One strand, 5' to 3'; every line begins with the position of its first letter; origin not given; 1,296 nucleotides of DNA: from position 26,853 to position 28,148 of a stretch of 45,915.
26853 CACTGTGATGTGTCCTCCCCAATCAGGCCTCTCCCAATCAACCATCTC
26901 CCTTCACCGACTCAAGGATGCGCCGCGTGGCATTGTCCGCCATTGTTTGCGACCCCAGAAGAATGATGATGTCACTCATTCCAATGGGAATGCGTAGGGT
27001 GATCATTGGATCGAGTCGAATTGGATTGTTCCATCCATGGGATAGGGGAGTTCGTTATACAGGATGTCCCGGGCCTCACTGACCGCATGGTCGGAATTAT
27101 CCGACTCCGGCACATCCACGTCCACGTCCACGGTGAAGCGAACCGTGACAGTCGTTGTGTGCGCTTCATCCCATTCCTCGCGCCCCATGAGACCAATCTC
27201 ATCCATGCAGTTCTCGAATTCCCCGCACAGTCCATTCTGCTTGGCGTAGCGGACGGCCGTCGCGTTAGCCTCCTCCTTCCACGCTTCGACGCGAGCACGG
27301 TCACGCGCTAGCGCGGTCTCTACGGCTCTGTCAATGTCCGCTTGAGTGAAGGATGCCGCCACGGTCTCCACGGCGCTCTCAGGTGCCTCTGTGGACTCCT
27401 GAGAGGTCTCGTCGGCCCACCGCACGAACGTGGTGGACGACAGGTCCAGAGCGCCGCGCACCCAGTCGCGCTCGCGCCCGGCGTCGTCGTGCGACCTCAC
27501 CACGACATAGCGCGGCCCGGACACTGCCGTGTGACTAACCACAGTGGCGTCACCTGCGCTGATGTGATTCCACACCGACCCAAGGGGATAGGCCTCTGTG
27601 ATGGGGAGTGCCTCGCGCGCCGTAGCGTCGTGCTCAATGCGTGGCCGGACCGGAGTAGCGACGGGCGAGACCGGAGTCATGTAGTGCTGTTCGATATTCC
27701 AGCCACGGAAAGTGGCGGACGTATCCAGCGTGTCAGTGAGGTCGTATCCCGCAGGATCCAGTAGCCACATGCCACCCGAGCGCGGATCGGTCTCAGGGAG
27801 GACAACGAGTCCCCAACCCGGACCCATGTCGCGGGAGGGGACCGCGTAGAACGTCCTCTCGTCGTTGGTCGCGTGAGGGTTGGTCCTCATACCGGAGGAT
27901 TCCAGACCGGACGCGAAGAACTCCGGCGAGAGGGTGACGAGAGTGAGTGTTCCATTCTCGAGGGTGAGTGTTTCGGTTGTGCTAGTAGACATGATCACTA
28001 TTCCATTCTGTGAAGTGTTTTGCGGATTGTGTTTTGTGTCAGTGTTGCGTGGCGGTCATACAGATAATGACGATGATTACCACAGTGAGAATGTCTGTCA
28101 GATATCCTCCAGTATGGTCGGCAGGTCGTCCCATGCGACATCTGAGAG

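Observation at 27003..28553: Self-contained lower-GC cassette of two very acidic proteins between the early and late modules (moron; anti-defence, defence or exclusion candidate)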

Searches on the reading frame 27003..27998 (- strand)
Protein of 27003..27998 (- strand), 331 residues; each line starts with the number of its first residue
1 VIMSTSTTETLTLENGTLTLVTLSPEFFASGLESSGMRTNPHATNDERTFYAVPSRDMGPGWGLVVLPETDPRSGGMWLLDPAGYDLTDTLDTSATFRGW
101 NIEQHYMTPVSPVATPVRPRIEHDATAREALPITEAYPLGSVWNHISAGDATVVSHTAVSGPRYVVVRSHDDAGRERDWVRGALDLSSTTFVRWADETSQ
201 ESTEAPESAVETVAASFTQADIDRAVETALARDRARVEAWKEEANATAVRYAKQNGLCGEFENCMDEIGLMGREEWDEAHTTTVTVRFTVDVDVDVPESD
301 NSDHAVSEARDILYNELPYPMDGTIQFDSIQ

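Call 6: search_protein_families(library=pfam, proteins=[window:27003-27998:-], max_evalue=1)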
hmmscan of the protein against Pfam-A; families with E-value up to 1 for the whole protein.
window:27003-27998:- (331 aa): 1 family
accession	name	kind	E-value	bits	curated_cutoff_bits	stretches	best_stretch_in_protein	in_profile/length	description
PF25424.1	PH_35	-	0.16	12.4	28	1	119-227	26-132/192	Fungal deubiquitinating enzyme PH domain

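Call 7: search_protein_families(library=phrogs, proteins=[window:27003-27998:-], max_evalue=1)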
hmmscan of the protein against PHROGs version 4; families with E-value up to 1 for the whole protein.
window:27003-27998:- (331 aa): 0 families

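Call 9: search_dna_similar(query=window:27003-27998:-, collection=phages, mode=protein, max_rows=20, max_evalue=1)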
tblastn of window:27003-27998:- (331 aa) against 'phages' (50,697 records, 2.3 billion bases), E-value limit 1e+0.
No match.

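Call 14: find_homologous_proteins(query=window:27003-27998:-, max_evalue=0.01)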
Query window:27003-27998:- (331 aa): 5 proteins with E <= 0.01 among 6084 candidates.
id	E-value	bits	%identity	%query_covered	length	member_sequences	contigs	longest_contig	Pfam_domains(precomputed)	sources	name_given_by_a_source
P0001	1.2e-217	739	100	99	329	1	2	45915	-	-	-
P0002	1.1e-71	260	45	99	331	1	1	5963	-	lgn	-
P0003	7.6e-39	152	33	96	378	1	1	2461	-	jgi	jgi:hypothetical protein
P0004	1.7e-28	118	34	98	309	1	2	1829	-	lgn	-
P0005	4.1e-27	113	36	68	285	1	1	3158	-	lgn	-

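Call 16: find_encoding_contigs(protein=P0002, flank=10000)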
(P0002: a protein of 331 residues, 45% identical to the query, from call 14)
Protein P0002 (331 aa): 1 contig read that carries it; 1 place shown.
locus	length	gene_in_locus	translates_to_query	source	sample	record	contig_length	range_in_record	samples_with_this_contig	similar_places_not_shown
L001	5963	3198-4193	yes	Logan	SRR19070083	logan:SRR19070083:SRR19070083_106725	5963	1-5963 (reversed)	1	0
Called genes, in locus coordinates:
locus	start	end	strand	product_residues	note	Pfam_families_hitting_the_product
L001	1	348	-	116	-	?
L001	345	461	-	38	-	-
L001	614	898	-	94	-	-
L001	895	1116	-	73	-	-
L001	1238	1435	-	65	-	-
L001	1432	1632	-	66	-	-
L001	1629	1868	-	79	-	-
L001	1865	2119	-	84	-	-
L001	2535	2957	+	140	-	-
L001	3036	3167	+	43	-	-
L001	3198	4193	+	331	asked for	-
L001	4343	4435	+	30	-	-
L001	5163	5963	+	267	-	?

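Call 17: find_encoding_contigs(protein=P0003, flank=10000)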
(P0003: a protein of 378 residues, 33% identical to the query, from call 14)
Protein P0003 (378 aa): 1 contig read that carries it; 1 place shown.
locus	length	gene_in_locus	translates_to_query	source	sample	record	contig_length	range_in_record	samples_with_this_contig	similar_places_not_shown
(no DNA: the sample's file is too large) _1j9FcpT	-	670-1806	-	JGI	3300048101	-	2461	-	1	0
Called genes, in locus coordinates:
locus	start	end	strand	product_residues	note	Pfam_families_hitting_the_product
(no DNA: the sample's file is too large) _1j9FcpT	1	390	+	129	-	?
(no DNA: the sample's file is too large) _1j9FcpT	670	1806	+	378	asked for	-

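Call 26: search_protein_families(library=padloc, proteins=[window:27003-27998:-], max_evalue=1)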
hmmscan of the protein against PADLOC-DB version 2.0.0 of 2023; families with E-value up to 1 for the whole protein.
window:27003-27998:- (331 aa): 1 family
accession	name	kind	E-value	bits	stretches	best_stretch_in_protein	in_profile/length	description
PDLC02326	AbiEii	-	0.028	12.5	0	284-328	61-101/133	AbiEii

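Call 27: search_protein_families(library=ncbifam, proteins=[window:27003-27998:-], max_evalue=1)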
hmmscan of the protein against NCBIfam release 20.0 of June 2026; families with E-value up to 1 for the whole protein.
window:27003-27998:- (331 aa): 0 families

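Call 41: search_protein_representatives(alignment_id=A2)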
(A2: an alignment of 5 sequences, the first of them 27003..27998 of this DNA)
Query: 5 sequences, 326 profile positions. Proteins with E-value up to 0.001 (for the whole library): 270; up to 1e-10: 89; up to 1e-30: 26. The best 150 are listed.
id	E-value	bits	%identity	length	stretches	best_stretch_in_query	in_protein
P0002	2.0e-150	516.8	-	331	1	1-326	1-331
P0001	1.8e-142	490.7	-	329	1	2-324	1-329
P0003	1.3e-129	448.5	-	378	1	1-325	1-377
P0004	1.9e-116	405.2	-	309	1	1-325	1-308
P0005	1.6e-96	339.7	-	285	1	1-317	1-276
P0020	4.8e-86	305.3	-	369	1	1-323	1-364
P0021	1.4e-81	290.6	-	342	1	2-315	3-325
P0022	4.9e-76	272.4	-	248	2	200-325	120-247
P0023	2.4e-69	250.4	-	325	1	1-317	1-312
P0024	7.5e-68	245.5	-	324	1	1-325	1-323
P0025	2.0e-66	240.8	-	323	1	9-325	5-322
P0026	4.1e-59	216.8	-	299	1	1-318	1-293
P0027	1.5e-48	182.0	-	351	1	12-284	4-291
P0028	5.0e-47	177.1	-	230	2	203-313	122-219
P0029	7.8e-45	169.8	-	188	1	158-308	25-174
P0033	5.1e-38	147.5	-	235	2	212-325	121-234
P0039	9.5e-33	130.1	-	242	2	200-321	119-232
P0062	1.1e-18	83.9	-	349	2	193-305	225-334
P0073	2.9e-16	76.0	-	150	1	208-307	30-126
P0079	4.2e-15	72.1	-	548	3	100-222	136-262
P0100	4.8e-11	58.8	-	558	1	87-183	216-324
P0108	2.1e-10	56.7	-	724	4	40-98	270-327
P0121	7.1e-09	51.7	-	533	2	1-126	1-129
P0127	1.9e-08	50.3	-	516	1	55-193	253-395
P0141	2.7e-07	46.5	-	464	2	150-307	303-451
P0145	3.4e-07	46.2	-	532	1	105-202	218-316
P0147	4.5e-07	45.8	-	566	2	24-126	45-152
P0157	1.1e-06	44.5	-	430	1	196-301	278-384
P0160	1.6e-06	43.9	-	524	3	100-181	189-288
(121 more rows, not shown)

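Call 43: search_protein_families(library=pfam, proteins=[P0079, P0100, P0108, P0121, P0127, P0141, P0145, P0147, P0160, P0157], max_evalue=0.01)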
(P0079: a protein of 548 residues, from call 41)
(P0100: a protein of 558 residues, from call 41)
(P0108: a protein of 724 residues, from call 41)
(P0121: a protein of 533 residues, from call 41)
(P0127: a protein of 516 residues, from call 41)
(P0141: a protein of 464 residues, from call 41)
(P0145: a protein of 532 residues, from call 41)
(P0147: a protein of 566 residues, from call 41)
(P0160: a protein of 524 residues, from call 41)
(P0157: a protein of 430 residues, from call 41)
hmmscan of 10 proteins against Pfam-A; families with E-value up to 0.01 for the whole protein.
P0079 (548 aa): 0 families

P0100 (558 aa): 0 families

P0108 (724 aa): 0 families

P0121 (533 aa): 0 families

P0127 (516 aa): 1 family
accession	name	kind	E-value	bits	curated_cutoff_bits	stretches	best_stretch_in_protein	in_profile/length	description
PF24203.1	Phage_ProQ_C_like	-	0.0032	18.6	27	0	1-45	1-32/112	Phage ProQ C-terminal-like domain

P0141 (464 aa): 0 families

P0145 (532 aa): 1 family
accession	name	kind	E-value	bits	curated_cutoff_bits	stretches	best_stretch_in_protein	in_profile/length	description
PF02211.21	NHase_beta_C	-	0.0074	17.2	27.7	0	6-25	6-25/98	Nitrile hydratase beta subunit, C-terminal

P0147 (566 aa): 0 families

P0160 (524 aa): 0 families

P0157 (430 aa): 0 families

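Call 47: search_solved_structures(query=A4, max_evalue=1)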
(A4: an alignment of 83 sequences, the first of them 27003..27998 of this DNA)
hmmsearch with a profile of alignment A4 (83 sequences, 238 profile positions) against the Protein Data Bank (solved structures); distinct sequences matched with E-value up to 1: 3.
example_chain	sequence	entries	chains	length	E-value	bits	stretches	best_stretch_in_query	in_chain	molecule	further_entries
5njt_b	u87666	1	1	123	0.58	13.5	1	124-161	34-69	50S ribosomal protein L10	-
3j9w_BJ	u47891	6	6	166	0.85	12.9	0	124-161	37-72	50S ribosomal protein uL10 | 50S ribosomal protein L10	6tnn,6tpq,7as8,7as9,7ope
7o5b_p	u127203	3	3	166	0.86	12.9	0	124-161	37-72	50S ribosomal protein L10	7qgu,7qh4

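Call 49: search_protein_families(library=phrogs, alignment_id=A4, max_evalue=0.001)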
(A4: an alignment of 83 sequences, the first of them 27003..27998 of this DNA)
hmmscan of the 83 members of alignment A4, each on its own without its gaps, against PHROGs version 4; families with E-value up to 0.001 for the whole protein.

A. member 1, window:27003-27998:- (331 aa): 0 families

B. families by the number of members that match (of 83 scanned): 8 families
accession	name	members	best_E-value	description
phrog_9348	-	1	4.3e-06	-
phrog_2303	-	1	4.6e-05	head scaffolding protein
phrog_7955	-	1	5.8e-05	-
phrog_22674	-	1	8.9e-05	-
phrog_13152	-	1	0.00017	-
phrog_7871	-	1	0.00024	-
phrog_128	-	1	0.00056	-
phrog_3782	-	1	0.00069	-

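Call 50: search_protein_families(library=pfam, alignment_id=A4, max_evalue=0.001)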
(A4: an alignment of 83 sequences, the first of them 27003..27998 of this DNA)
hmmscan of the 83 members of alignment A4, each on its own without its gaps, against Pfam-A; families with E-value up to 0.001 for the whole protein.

A. member 1, window:27003-27998:- (331 aa): 0 families

B. families by the number of members that match (of 83 scanned): 3 families
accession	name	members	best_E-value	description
PF08940.17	DUF1918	1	0.00016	Domain of unknown function (DUF1918)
PF10119.14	MethyTransf_Reg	1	0.00021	Predicted methyltransferase regulatory domain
PF14207.11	DpnD-PcfM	1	0.0008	DpnD/PcfM-like protein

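Call 52: predict_structure(alignment_id=A4)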
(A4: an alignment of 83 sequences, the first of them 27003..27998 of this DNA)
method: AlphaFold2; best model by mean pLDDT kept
length: 331 residues; sequences in the alignment: 83
mean_pLDDT: 83.7   pTM: 0.43
mean pLDDT of the five models: 83.7, 83.4, 82.0, 81.4, 77.4
residues with pLDDT >= 90: 167; 70-90: 107; 50-70: 21; < 50: 36
segments of 3 or more residues with pLDDT < 50: 3-6, 114-121, 188-209
pLDDT, mean of each block of 10 residues (from residue 1): 57 96 97 96 93 97 98 98 96 96 97 55 67 86 79 83 81 79 59 42 45 78 95 95 96 96 96 96 85 88 87 80 74 69
secondary structure, 60 per line:
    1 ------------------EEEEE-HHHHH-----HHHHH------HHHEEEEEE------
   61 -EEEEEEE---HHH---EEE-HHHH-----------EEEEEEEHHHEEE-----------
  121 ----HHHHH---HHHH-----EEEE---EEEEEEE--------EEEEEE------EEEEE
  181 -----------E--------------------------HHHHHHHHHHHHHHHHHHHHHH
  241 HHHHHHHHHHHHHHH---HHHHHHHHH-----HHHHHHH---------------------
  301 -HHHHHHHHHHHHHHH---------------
elements in order: E19-23 H25-29 H35-39 E49-54 E62-68 E78-80 H82-85 E97-103 E107-109 H125-129 H133-136 E142-145 E149-155 E164-169 E176-180 H219-255 H259-267 H273-279 H302-316

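Call 54: fold_search(model_id=the predicted structure, library=pdb)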
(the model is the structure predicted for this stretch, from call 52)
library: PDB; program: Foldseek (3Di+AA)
matches with E <= 10: 394; with E <= 0.001: 0
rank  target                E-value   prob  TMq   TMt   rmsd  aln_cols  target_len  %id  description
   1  3mp8_A                6.1e-02  0.51  0.14  0.10  11.6       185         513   12  Crystal structure of Sgf29 tudor domain (released 2011-05-04)
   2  3mp6_A                8.3e-02  0.44  0.12  0.08  11.6       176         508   14  Complex Structure of Sgf29 and dimethylated H3K4 (released 2011-05-04)
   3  6mxz_G                9.3e-02  0.35  0.11  0.25  13.2       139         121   12  Structure of 53BP1 Tudor domains in complex with small molecule UNC3474 (released 2019-11-27)
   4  9bgq_A                1.6e-01  0.91  0.15  0.32   4.1        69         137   17  Cryo-EM structure of Trypanosoma cruzi MscS (released 2025-05-07)
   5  5dma                  1.8e-01  0.96  0.13  0.65   4.3        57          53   18  Crystal structure of C-terminal tudor domain in PcrA/UvrD helicase (released 2016-09-28)
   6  3lh0_A                1.8e-01  0.38  0.11  0.27  13.5       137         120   11  Crystal structure of the 53BP1 tandem tudor domain in complex with p53K372me2 (released 2010-03-23)
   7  3hk2_B                1.8e-01  0.15  0.14  0.08  13.0       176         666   11  Crystal structure of T. thermophilus Argonaute N478 mutant protein complexed with DNA guide strand and 19-nt RNA targe (released 2009-10-06)
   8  4ii1_D                1.9e-01  0.23  0.13  0.24  11.1       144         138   10  Crystal structure of the zinc finger of ZGPAT (released 2013-02-13)
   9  8pv6_LT               2.3e-01  0.54  0.17  0.34   9.7       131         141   12  Chaetomium thermophilum pre-60S State 3 - post-5S rotation with Rix1 complex with Foot - composite structure (released 2023-11-15)
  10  6ylg_T                2.4e-01  0.54  0.16  0.38  10.5       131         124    8  Rix1-Rea1 pre-60S particle - 60S core, body 1 (rigid body refinement) (released 2020-07-29)
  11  9cux                  2.4e-01  0.13  0.10  0.16  16.1       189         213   14  Crystal Structure of SETDB1 Tudor domain in complex with UNC100016 (released 2024-10-02)
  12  9guw_Z                2.6e-01  0.11  0.11  0.22  18.9       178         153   12  30S-TEC (TEC in expressome position) Inactive state 2 (released 2024-11-20)
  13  3ho1_A                2.6e-01  0.10  0.14  0.08  15.1       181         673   13  Crystal structure of T. thermophilus Argonaute N546 mutant protein complexed with DNA guide strand and 12-nt RNA targe (released 2009-10-06)
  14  9coj_MODEL_1_A        2.7e-01  0.25  0.12  0.27  16.0       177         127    9  SH3-like tandem domain of human KIN protein (released 2024-07-31)
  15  4n47_A                2.7e-01  0.12  0.13  0.07  13.3       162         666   10  Structure of Thermus thermophilus Argonaute bound to guide DNA and 12-mer target DNA (released 2014-01-15)
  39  7egs_B                4.1e-01  0.77  0.13  0.59   3.7        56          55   16  The crystal structure of lobe domain of E. coli RNA polymerase complexed with the C-terminal domain of UvrD (released 2022-04-06)
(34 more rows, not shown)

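Call 56: fold_search(model_id=the predicted structure, library=viral)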
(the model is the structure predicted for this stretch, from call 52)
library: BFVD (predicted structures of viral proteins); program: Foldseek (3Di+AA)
matches with E <= 10: 480; with E <= 0.001: 1
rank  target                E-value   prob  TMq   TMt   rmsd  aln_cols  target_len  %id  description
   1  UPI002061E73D         3.9e-05  0.98  0.15  0.21  17.0       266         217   10  (no name look-up for this kind of identifier)
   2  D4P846                1.7e-03  0.89  0.14  0.19  16.9       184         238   14  Gp71 [Rhodococcus phage ReqiPine5]
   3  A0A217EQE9            2.3e-03  0.66  0.14  0.14  26.4       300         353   12  Host shutoff protein [Bacillus phage vB_BsuM-Goe2]
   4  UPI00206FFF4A         3.3e-03  0.47  0.12  0.16  20.1       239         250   12  (no name look-up for this kind of identifier)
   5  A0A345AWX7            1.2e-02  0.33  0.12  0.20  17.5       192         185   10  (no name in the UniProt tables at hand)
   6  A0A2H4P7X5            1.5e-02  0.54  0.16  0.21  23.7       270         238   13  Uncharacterized protein [Pseudomonas phage ventosus]
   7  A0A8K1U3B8            2.2e-02  0.21  0.12  0.12  25.9       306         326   12  Uncharacterized protein [Riboviria sp.]
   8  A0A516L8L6            2.6e-02  0.25  0.13  0.19  17.7       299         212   12  (no name in the UniProt tables at hand)
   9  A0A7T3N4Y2            2.8e-02  0.69  0.13  0.18  15.2       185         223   11  (no name in the UniProt tables at hand)
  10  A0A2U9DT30            3.2e-02  0.33  0.13  0.14  16.5       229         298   11  Uncharacterized protein [Escherichia phage ST32]
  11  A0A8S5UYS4            3.4e-02  0.93  0.17  0.30   9.9       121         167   18  Uncharacterized protein [Siphoviridae sp. ctkKt3]
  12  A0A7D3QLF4            4.3e-02  0.60  0.15  0.22  14.2       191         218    8  (no name in the UniProt tables at hand)
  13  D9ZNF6                4.8e-02  0.97  0.15  0.22  11.2       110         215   18  (no name in the UniProt tables at hand)
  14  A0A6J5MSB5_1          5.7e-02  0.12  0.16  0.05  43.6       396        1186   12  Uncharacterized protein [uncultured Caudovirales phage]
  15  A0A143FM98            8.7e-02  0.33  0.14  0.18  19.8       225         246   11  (no name in the UniProt tables at hand)
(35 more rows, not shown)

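Call 57: search_dna_similar(query=P0039, collection=phages, mode=protein, max_evalue=0.01, max_rows=25)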
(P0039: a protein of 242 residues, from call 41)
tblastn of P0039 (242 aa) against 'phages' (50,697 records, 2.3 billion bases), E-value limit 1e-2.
No match.

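Call 58: search_dna_similar(query=P0073, collection=phages, mode=protein, max_evalue=0.01, max_rows=25)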
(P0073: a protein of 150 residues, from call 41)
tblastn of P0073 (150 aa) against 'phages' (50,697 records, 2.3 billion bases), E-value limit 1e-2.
No match.

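Call 59: find_related_loci(query=A2, collection=viral_contigs, flank=10000)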
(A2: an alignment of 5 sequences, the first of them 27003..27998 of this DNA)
Query A2 (331 aa) in viral_contigs; peptide patterns used: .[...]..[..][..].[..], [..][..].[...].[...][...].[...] (x = any residue, [..] = any of these).
29 stretches matched a pattern; 2 encode a relative of the query (tblastn E <= 1e-3); 2 distinct loci.
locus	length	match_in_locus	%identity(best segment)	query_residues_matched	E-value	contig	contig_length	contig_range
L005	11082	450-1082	39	5-319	4e-15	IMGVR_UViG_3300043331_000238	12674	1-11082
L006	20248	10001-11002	48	18-273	3e-13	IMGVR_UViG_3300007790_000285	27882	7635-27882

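Call 70: find_homologous_proteins(query=A4, max_evalue=0.001)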
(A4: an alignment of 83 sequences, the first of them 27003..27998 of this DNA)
Query A4 (83 sequences) (331 aa, profile of the alignment): 5 proteins with E <= 0.001 among 8000 candidates.
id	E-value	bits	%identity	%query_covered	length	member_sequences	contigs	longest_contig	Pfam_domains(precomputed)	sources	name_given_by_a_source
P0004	2.5e-57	213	34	98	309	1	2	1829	-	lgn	-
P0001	5.5e-53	199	100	99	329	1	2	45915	-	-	-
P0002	3.0e-52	196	45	99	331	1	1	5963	-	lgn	-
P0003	3.5e-51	193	33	96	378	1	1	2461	-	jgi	jgi:hypothetical protein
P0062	1.5e-27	115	53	17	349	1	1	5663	-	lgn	-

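Call 71: find_encoding_contigs(protein=P0062, flank=10000)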
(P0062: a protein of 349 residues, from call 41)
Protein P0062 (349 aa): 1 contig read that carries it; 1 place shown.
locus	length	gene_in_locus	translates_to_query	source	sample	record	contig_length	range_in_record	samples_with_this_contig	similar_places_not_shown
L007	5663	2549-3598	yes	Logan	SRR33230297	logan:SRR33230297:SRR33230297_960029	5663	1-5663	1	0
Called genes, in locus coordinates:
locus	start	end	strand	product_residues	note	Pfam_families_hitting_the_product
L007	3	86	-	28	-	?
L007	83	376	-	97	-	-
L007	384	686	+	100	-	-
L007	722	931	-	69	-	-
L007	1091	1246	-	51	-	-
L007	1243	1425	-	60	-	-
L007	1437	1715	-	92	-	-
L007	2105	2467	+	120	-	-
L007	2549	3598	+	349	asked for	-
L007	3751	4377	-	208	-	-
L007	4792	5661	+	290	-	?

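Call 72: find_encoding_contigs(protein=P0005, flank=10000)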
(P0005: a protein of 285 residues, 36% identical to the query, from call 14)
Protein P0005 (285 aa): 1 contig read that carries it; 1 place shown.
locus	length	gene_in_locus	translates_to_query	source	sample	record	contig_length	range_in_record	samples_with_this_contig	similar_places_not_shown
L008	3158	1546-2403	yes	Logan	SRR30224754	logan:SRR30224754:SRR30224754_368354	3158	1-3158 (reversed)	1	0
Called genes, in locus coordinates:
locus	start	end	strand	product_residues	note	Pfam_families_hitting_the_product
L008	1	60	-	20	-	?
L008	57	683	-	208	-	-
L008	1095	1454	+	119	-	-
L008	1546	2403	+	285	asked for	-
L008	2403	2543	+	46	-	-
